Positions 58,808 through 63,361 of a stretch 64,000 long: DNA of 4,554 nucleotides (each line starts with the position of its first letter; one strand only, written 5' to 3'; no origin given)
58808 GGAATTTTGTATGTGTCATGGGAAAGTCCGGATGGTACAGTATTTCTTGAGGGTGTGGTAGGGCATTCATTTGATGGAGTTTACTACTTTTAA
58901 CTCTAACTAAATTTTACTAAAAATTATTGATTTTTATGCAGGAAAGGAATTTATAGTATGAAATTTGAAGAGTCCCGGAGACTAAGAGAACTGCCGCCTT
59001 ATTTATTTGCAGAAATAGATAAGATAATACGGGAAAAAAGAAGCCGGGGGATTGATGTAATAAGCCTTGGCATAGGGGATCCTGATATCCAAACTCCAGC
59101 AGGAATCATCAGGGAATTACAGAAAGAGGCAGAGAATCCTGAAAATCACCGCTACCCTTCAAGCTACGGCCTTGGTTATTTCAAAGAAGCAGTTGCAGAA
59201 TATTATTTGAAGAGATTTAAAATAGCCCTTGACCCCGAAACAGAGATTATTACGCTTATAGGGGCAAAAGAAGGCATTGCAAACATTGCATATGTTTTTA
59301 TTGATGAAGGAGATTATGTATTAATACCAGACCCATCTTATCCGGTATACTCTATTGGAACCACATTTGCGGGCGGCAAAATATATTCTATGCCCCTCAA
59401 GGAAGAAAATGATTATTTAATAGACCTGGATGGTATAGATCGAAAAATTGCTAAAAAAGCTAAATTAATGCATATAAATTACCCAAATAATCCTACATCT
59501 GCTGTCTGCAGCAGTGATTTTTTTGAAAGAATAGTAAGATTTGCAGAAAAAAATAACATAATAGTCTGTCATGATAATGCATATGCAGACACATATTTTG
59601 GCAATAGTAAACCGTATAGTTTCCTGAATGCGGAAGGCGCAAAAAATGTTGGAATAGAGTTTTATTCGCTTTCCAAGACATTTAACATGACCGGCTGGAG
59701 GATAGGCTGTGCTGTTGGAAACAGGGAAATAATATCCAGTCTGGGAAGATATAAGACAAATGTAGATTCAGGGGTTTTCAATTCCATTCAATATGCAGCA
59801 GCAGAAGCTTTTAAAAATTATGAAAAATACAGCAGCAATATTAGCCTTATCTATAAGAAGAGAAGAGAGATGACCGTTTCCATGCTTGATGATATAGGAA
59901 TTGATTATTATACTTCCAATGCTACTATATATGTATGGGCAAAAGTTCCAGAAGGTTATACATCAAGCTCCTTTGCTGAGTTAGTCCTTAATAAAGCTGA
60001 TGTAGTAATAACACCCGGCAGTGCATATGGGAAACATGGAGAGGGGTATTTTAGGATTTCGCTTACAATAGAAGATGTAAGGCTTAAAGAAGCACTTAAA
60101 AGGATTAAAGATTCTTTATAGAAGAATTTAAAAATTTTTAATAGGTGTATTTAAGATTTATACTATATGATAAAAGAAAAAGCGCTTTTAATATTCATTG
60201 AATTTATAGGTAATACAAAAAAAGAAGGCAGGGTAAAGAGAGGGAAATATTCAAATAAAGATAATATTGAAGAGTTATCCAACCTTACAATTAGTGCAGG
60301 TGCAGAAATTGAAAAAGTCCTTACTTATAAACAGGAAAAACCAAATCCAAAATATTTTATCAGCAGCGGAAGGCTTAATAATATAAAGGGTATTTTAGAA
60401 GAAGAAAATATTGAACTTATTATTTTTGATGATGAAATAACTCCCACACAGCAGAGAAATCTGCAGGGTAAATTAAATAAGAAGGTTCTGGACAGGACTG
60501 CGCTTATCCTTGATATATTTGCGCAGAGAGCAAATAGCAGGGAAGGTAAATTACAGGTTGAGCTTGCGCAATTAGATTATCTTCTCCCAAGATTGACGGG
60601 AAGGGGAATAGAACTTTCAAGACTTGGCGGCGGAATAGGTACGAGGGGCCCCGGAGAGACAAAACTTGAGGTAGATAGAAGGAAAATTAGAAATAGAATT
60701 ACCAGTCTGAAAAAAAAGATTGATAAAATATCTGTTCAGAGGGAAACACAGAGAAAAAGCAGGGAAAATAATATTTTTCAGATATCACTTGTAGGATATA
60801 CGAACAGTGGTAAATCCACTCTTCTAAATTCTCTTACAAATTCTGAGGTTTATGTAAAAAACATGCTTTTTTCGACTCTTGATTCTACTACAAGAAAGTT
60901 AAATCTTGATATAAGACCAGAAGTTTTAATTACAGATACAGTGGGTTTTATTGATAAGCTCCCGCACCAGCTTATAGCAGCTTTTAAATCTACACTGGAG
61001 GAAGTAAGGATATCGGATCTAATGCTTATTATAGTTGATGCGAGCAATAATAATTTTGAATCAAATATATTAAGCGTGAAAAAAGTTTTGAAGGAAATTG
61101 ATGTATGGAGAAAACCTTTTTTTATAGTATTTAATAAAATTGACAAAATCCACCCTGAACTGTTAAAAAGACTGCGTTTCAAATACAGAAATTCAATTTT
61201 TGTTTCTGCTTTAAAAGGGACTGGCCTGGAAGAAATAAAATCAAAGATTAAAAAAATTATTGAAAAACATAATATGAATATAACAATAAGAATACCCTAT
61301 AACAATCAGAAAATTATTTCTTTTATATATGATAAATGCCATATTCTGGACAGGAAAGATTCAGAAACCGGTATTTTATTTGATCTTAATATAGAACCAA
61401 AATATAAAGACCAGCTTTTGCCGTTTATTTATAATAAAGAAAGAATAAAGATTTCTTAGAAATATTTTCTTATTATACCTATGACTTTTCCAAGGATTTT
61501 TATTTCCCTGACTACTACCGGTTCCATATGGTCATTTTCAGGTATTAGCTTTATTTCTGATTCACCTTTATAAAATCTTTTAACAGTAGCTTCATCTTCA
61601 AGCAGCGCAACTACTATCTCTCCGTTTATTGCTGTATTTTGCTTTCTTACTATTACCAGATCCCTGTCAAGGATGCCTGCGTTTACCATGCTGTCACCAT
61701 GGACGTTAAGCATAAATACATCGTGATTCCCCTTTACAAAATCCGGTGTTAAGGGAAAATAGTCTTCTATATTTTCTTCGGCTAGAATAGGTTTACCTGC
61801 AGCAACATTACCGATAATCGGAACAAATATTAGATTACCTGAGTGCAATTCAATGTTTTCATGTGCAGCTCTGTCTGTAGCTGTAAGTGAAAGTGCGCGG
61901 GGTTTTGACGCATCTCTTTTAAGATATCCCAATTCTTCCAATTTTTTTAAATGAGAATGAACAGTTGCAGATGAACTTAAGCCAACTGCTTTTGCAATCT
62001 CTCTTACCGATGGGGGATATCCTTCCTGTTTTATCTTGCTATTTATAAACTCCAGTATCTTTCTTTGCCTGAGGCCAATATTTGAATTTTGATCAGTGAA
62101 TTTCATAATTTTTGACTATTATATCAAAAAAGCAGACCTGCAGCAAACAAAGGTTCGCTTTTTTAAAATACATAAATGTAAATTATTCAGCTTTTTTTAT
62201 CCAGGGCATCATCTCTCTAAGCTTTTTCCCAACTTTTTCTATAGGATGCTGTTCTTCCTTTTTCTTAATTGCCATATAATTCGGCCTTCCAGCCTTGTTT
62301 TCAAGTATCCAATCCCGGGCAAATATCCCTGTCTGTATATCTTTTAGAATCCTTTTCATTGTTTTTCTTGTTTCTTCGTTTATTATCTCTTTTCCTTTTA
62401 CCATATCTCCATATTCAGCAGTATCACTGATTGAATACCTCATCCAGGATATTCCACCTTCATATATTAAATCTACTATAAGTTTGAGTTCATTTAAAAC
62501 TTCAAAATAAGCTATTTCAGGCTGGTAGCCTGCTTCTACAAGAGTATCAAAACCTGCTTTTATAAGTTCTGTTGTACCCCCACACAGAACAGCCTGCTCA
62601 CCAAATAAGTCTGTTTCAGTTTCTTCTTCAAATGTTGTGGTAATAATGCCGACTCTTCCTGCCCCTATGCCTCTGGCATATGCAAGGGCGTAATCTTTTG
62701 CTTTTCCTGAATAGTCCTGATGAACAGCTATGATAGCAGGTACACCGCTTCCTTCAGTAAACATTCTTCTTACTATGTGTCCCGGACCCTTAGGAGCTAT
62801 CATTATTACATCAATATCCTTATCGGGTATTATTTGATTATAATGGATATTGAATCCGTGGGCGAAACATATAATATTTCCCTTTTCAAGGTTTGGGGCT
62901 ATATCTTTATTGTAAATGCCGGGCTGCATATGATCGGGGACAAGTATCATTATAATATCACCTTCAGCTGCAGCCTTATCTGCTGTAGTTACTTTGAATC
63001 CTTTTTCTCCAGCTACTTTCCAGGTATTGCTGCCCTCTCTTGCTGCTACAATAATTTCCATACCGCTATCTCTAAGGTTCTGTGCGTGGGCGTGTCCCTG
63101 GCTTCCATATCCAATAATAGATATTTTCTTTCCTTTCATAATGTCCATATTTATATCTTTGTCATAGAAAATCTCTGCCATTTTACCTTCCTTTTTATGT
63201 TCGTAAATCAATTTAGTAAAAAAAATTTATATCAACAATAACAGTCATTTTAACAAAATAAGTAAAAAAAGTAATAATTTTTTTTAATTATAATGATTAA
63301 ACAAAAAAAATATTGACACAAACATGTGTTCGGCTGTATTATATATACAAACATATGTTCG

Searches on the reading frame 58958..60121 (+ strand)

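Call 50: search_protein_families(library=pfam, proteins=[window:58958-60121:+], max_evalue=0.00001)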
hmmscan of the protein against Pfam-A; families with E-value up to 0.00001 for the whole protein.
window:58958-60121:+ (387 aa): 1 family
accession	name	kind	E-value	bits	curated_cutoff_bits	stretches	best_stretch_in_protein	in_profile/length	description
PF00155.27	Aminotran_1_2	-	1.8e-68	231.8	19.7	1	33-383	2-361/361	Aminotransferase class I and II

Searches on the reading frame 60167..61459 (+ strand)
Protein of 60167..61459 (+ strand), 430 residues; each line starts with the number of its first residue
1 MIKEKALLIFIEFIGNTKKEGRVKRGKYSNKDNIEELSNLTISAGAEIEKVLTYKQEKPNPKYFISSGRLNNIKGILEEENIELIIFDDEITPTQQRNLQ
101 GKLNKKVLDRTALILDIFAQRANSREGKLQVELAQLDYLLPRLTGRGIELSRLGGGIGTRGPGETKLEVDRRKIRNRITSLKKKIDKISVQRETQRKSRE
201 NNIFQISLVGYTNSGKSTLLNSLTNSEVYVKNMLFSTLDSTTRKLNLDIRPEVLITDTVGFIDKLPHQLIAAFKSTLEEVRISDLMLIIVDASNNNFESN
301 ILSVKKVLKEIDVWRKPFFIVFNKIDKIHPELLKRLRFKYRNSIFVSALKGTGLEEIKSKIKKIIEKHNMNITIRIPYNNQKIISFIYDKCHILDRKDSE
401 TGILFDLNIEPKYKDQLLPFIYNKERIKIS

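Call 50: search_protein_families(library=pfam, proteins=[window:60167-61459:+], max_evalue=0.00001)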
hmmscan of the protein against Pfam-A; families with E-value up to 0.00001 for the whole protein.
window:60167-61459:+ (430 aa): 7 families
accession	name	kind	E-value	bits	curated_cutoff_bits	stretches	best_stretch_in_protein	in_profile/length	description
PF16360.10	GTP-bdg_M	-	5.6e-33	113.8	29.5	1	121-199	1-79/79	GTP-binding GTPase Middle Region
PF13167.11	GTP-bdg_N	-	4e-28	98.3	25.4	1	32-119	2-89/89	GTP-binding GTPase N-terminal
PF01926.29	MMR_HSR1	-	5.2e-21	75.3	21.9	1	206-324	2-113/113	50S ribosome-binding GTPase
PF19275.4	HflX_C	-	5.7e-09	36.4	26.4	1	340-406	9-76/102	HflX C-terminal domain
PF02421.24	FeoB_N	-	1.2e-07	31.8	27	1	205-332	2-122/156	Ferrous iron transport protein B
PF03193.22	RsgA_GTPase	-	1.4e-06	28.7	30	0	284-363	24-106/174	RsgA GTPase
PF16897.10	MMR_HSR1_Xtn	-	1.6e-06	28.5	35.2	0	316-362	56-101/106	C-terminal region of MMR_HSR1 domain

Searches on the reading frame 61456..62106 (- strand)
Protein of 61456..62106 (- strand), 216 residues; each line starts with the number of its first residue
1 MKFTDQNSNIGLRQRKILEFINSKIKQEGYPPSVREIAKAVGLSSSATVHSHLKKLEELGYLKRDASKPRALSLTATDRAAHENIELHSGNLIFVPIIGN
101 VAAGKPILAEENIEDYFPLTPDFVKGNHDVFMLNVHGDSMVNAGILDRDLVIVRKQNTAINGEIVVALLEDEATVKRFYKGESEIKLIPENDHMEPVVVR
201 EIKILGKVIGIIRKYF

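Call 37: search_solved_structures(query=window:61459-62106:-, max_evalue=0.00001, show_alignments=3)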
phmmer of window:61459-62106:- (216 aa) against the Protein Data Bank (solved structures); distinct sequences matched with E-value up to 0.00001: 20.
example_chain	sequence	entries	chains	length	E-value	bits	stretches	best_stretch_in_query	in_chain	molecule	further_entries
3k2z_A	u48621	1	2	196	1.6e-37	132.7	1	12-214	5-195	LexA repressor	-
7b5g_A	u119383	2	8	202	1.6e-31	113.1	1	12-213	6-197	LexA repressor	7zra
7ocj_A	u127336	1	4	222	1.9e-31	112.9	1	11-213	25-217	LexA repressor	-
1jhh_A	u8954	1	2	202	4.3e-31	111.7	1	12-213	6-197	LEXA REPRESSOR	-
8trg_I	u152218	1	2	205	1e-30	110.5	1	11-213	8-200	LexA repressor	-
3jso_A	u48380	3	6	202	1.1e-30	110.4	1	12-213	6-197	LexA repressor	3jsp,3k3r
1jhf_A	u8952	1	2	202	1.6e-30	109.9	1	12-213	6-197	LEXA REPRESSOR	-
8s7g_A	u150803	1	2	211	1.5e-29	106.6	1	10-214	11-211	LexA repressor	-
6a2q_A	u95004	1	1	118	1.5e-26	96.9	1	104-214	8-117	LexA repressor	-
6a2r_A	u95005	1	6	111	2.6e-26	96.1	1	104-214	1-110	LexA repressor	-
6a2s_A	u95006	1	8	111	6.9e-26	94.7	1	104-214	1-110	LexA repressor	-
6a2t_A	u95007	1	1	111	1.8e-25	93.4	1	104-214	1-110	LexA repressor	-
1jhc_A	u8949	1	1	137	1.5e-24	90.4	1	95-213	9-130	LEXA REPRESSOR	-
8gms_A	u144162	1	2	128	3.6e-23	85.9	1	95-213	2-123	LexA repressor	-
1jhe_A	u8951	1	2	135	1.2e-21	80.9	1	95-213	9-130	LEXA REPRESSOR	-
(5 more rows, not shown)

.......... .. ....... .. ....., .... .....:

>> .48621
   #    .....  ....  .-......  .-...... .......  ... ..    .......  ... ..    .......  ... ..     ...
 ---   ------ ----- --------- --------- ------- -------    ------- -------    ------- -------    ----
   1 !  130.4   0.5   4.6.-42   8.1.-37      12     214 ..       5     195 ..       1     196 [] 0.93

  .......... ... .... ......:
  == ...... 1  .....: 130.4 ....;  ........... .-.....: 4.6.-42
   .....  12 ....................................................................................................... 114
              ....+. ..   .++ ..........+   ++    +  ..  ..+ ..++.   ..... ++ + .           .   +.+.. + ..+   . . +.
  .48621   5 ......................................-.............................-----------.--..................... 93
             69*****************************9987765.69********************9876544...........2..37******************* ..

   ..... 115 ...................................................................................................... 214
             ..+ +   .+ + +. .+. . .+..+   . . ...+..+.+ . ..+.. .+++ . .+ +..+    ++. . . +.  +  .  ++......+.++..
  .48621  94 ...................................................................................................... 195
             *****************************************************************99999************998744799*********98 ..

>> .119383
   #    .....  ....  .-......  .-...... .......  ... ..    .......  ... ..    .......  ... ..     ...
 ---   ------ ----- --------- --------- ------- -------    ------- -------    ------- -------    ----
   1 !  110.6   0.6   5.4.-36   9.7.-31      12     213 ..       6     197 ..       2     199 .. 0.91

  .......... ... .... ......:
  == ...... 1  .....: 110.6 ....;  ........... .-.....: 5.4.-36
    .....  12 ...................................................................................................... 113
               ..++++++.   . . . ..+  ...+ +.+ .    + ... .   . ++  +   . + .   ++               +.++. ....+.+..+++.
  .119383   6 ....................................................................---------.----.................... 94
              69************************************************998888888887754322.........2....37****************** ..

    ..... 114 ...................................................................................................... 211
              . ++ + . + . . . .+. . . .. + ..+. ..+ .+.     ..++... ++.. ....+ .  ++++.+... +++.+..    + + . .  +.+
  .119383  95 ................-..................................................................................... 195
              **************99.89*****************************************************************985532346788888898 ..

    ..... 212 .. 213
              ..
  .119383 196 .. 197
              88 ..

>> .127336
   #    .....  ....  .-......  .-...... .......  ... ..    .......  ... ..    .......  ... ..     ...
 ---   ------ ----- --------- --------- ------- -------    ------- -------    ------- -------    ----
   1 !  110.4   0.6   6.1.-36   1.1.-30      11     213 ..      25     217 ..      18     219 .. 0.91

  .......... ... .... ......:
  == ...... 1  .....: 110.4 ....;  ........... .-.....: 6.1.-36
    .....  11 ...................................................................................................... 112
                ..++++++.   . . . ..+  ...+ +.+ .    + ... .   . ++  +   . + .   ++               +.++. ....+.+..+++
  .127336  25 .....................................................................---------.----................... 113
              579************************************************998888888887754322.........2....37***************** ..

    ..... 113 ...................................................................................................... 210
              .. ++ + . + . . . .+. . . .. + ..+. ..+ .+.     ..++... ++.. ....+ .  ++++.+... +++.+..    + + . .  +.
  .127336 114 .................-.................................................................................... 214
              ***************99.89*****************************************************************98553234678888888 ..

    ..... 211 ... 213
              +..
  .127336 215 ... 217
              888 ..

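Call 47: search_protein_families(library=ncbifam, proteins=[window:61456-62106:-], max_evalue=1e-10)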
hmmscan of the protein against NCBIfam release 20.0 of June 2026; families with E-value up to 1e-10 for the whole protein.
window:61456-62106:- (216 aa): 2 families
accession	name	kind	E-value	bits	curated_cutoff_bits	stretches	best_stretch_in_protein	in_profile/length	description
TIGR00498.1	lexA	equivalog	7.2e-72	241.3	110.95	1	10-214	4-201/203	transcriptional repressor LexA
NF007621.2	PRK10276.1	subfamily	5.4e-20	71.5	110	1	102-212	1-114/115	translesion error-prone DNA polymerase V autoproteolytic subunit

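Call 48: find_homologous_proteins(query=window:61459-62106:-, max_evalue=1e-20)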
Query window:61459-62106:- (216 aa): 7996 proteins with E <= 1e-20 among 8000 candidates; the best 120 are listed.
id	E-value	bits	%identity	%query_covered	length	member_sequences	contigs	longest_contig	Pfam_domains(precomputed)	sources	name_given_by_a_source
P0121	1.5e-134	464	100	100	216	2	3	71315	PF13412.13,PF13730.13,PF00717.29,PF09339.17,PF01726.23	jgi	jgi:repressor LexA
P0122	3.7e-115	401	86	100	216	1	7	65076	PF13412.13,PF00717.29,PF09339.17,PF12802.14,PF01726.23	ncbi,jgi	jgi:repressor LexA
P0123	9.5e-108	377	82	100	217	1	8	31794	PF13412.13,PF13730.13,PF00717.29,PF01022.27,PF09339.17,PF01726.23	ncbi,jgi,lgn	jgi:repressor LexA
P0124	2.2e-102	359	75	100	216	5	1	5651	PF00717.29,PF01726.23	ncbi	-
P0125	3.0e-102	359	75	100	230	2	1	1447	PF00717.29,PF01726.23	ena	-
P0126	2.4e-101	356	77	97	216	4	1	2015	PF00717.29,PF01726.23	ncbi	-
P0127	3.5e-101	355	77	97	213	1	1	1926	PF00717.29,PF01726.23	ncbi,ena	-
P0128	4.6e-101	355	77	97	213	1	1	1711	PF13412.13,PF00717.29,PF01726.23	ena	-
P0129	4.8e-101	355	74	100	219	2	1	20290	PF13412.13,PF00717.29,PF01726.23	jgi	-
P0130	5.9e-101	355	77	97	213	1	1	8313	PF13412.13,PF00717.29,PF09339.17,PF01726.23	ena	-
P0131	9.3e-101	354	77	97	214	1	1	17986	PF00717.29,PF01726.23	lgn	-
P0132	3.7e-100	352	76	97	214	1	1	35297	PF00717.29,PF01726.23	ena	-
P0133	1.5e-99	350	76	97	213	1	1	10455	PF00717.29,PF01726.23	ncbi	-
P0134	1.7e-99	350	76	98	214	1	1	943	PF00717.29,PF01726.23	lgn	-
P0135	3.0e-99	349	75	97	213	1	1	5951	PF13412.13,PF00717.29,PF01022.27,PF09339.17,PF01726.23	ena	-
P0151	2.0e-97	343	73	97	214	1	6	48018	PF00717.29,PF01726.23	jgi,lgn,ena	-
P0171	3.3e-93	329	73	96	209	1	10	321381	PF13412.13,PF13730.13,PF00717.29,PF01726.23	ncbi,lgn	-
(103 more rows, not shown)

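Call 60: find_encoding_contigs(protein=P0151, flank=4000, max_places=1)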
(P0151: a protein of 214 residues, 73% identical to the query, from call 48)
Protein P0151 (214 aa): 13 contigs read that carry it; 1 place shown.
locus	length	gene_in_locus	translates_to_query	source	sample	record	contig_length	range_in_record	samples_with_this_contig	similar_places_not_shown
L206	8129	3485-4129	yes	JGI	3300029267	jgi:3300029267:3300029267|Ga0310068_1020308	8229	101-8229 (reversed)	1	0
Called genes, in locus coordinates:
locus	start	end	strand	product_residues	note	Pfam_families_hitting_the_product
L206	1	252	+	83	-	?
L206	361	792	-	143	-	PF00692:dUTPase, PF22769:DCD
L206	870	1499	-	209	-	-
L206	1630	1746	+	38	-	-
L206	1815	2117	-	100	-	-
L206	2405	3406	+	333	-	PF00148:Oxidored_nitro (weak), PF00670:AdoHcyase_NAD (weak), PF02826:2-Hacid_dh_C, PF03446:NAD_binding_2 (weak), PF03807:F420_oxidored, PF07991:KARI_N, PF01450:KARI_C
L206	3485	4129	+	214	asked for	PF01726:LexA_DNA_bind, PF00717:Peptidase_S24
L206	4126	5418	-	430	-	PF13167:GTP-bdg_N, PF16360:GTP-bdg_M, PF03193:RsgA_GTPase (faint), PF01926:MMR_HSR1, PF02421:FeoB_N (weak), PF16897:MMR_HSR1_Xtn, PF19275:HflX_C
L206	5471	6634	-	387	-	PF00155:Aminotran_1_2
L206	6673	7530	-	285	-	PF01678:DAP_epimerase, PF02567:PhzC-PhzF (weak), PF01678:DAP_epimerase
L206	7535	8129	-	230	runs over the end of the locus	PF01715:IPPT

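Call 61: find_encoding_contigs(protein=P0171, flank=4000, max_places=1)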
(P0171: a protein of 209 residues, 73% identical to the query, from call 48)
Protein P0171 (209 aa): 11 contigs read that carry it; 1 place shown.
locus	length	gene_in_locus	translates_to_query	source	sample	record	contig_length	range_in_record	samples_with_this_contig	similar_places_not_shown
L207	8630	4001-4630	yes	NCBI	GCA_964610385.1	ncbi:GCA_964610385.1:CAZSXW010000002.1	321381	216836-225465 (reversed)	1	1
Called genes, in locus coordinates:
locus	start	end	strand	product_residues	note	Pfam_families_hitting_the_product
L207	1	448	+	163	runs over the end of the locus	PF13411:MerR_1, PF00376:MerR (weak)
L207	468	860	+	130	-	-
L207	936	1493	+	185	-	PF14602:Hexapep_2 (faint), PF00132:Hexapep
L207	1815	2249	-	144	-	PF00692:dUTPase, PF22769:DCD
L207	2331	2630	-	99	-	-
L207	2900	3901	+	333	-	PF00148:Oxidored_nitro (weak), PF00670:AdoHcyase_NAD, PF02826:2-Hacid_dh_C (weak), PF03807:F420_oxidored (faint), PF07991:KARI_N, PF01450:KARI_C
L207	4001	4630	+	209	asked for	PF01726:LexA_DNA_bind, PF13730:HTH_36 (faint), PF13412:HTH_24 (weak), PF00717:Peptidase_S24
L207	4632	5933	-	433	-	PF13167:GTP-bdg_N, PF16360:GTP-bdg_M, PF01926:MMR_HSR1, PF02421:FeoB_N (weak), PF16897:MMR_HSR1_Xtn (weak), PF19275:HflX_C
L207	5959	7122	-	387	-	PF00155:Aminotran_1_2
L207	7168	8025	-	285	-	PF01678:DAP_epimerase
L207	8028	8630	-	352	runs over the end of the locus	PF01745:IPT (weak), PF01715:IPPT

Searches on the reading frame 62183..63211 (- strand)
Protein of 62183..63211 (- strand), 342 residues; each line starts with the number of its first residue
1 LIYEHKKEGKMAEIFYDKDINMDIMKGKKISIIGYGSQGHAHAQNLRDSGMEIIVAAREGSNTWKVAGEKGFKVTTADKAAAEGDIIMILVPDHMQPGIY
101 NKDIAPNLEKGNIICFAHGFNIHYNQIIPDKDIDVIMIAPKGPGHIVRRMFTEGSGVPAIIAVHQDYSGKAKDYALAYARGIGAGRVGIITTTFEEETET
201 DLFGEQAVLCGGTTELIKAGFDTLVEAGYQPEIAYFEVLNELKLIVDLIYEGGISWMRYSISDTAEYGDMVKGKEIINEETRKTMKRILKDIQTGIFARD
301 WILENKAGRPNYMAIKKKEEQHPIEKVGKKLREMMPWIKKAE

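Call 7: search_protein_families(library=pfam, proteins=[window:62183-63211:-])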
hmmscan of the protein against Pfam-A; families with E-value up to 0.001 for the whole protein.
window:62183-63211:- (342 aa): 6 families
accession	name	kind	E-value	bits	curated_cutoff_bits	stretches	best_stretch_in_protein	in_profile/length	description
PF07991.19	KARI_N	-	6.9e-75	250.6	20.6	1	25-188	2-165/165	Acetohydroxy acid isomeroreductase, NADPH-binding domain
PF01450.25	KARI_C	-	6e-67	224.9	29.1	1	194-337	1-144/144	Ketol-acid reductoisomerase, C-terminal domain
PF02826.25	2-Hacid_dh_C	-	2.7e-08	33.9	25.1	1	17-102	26-111/178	D-isomer specific 2-hydroxyacid dehydrogenase, NAD binding domain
PF03807.23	F420_oxidored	-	4e-08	34.2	21.6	1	29-102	1-78/94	NADP oxidoreductase coenzyme F420-dependent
PF03446.21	NAD_binding_2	-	1.4e-07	32.1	21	1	29-115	1-90/161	NAD binding domain of 6-phosphogluconate dehydrogenase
PF00670.27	AdoHcyase_NAD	-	5.2e-06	27.1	27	1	24-90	20-85/162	S-adenosyl-L-homocysteine hydrolase, NAD binding domain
